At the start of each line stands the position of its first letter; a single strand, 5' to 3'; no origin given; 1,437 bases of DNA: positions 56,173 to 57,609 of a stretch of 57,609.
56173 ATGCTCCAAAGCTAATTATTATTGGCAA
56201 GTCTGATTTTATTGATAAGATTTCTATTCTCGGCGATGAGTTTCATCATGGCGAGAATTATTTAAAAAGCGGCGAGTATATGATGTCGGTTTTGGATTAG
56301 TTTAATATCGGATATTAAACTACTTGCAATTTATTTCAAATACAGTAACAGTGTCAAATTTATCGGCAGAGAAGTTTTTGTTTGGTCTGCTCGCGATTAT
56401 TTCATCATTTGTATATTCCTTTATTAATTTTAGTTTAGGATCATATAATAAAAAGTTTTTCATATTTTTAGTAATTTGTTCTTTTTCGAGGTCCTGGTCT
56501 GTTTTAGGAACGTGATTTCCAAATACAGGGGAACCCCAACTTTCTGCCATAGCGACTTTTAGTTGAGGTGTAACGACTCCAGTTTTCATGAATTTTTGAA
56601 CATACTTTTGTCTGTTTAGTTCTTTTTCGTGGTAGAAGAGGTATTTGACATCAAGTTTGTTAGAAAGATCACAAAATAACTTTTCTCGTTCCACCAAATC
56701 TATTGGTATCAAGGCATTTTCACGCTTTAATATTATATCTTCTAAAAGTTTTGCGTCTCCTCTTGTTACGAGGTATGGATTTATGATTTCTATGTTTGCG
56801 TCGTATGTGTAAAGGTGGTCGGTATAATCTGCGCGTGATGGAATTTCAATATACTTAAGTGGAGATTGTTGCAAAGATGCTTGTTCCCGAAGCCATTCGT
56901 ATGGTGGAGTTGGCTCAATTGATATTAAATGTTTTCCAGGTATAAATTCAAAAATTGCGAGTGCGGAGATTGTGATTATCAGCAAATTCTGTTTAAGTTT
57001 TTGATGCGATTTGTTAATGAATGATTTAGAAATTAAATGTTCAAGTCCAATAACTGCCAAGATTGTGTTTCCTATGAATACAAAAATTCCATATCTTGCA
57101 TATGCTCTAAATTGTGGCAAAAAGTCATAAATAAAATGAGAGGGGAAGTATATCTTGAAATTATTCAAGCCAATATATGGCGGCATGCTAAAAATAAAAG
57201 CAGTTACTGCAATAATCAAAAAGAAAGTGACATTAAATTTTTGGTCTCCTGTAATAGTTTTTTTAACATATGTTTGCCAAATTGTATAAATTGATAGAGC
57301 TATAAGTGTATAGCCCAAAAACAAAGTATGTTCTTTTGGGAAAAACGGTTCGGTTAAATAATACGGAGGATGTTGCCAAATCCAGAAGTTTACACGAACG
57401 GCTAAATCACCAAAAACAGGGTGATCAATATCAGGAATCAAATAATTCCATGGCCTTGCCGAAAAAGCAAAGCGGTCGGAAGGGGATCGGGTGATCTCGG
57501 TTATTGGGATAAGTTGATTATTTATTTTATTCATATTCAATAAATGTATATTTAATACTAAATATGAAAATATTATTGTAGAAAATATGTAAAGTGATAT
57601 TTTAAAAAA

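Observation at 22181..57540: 35-kb envelope-glycan island with about ten GT-C-type membrane glycosyltransferases fed by three polyprenol-phosphate-sugar synthase-like genes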

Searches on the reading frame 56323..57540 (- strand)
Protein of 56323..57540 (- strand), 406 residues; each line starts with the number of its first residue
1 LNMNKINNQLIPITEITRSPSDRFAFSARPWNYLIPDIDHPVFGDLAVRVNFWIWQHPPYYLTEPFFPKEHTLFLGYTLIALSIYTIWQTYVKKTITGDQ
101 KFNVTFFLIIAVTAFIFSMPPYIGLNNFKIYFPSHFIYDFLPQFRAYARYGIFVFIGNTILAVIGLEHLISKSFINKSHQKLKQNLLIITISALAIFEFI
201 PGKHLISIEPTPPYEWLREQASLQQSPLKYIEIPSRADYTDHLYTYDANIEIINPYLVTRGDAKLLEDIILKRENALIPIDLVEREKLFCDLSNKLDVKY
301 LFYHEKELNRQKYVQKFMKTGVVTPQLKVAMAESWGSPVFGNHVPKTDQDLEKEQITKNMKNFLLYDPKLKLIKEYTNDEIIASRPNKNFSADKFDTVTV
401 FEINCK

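Call 5: search_protein_families(library=pfam, proteins=[window:56323-57540:-], max_evalue=0.01)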
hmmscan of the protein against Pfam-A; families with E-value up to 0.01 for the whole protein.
window:56323-57540:- (406 aa): 0 families

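Call 8: search_protein_families(library=pfam, proteins=[window:56323-57540:-], max_evalue=5)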
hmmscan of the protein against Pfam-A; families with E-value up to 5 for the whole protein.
window:56323-57540:- (406 aa): 1 family
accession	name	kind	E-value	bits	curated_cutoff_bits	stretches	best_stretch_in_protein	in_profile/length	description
PF04240.17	Caroten_synth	-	0.044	14.2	25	1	47-119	120-187/209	Carotenoid biosynthesis protein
